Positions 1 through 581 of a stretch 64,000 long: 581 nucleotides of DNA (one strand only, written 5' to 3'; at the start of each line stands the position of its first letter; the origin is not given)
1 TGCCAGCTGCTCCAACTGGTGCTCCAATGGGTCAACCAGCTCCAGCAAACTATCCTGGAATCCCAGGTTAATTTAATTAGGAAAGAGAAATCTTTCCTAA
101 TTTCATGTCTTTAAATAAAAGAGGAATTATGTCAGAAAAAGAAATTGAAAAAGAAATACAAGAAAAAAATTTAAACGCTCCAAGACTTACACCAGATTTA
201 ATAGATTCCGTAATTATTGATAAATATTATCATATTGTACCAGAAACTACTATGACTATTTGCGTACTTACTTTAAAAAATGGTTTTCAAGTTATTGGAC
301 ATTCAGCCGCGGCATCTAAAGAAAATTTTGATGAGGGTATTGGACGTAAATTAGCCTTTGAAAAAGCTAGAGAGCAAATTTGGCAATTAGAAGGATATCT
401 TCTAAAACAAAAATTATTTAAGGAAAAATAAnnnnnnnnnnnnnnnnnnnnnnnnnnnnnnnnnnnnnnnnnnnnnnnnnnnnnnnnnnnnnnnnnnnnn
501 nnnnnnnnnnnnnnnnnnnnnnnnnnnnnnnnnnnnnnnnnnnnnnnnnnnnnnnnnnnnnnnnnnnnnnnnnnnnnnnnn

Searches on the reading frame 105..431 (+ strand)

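Call 54: search_protein_families(library=pfam, alignment_id=A4, max_evalue=0.0001)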
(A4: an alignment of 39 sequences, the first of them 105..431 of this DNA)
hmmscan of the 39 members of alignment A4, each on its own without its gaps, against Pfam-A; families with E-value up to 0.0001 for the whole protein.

A. member 1, window:105-431:+ (108 aa): 1 family
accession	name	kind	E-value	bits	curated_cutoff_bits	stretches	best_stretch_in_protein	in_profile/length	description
PF13876.11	Phage_gp49_66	-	3.3e-30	104.9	27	1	28-104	1-82/82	Phage protein (N4 Gp49/phage Sf6 gene 66) family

B. families by the number of members that match (of 39 scanned): 14 families
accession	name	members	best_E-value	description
PF21818.3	DUF6884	1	4.2e-39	Family of unknown function (DUF6884)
PF01227.27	GTP_cyclohydroI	1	1.2e-36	GTP cyclohydrolase I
PF13876.11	Phage_gp49_66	1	3.3e-30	Phage protein (N4 Gp49/phage Sf6 gene 66) family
PF02511.20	Thy1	1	8.8e-30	Thymidylate synthase complementing protein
PF01242.24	PTPS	1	2.3e-24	6-pyruvoyl tetrahydropterin synthase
PF02223.23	Thymidylate_kin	1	2.1e-23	Thymidylate kinase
PF23474.1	Acb1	1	1.6e-20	Anti-CBASS protein Acb1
PF01145.31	Band_7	1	1.8e-17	SPFH domain / Band 7 family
PF00149.33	Metallophos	1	4.1e-14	Calcineurin-like phosphoesterase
PF00753.33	Lactamase_B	1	1.9e-08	Metallo-beta-lactamase superfamily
PF12850.12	Metallophos_2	1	1.1e-05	Calcineurin-like phosphoesterase superfamily domain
PF09424.15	YqeY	1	1.2e-05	Yqey-like protein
PF01712.25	dNK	1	5.6e-05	Deoxynucleoside kinase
PF12706.13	Lactamase_B_2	1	6.8e-05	Beta-lactamase superfamily domain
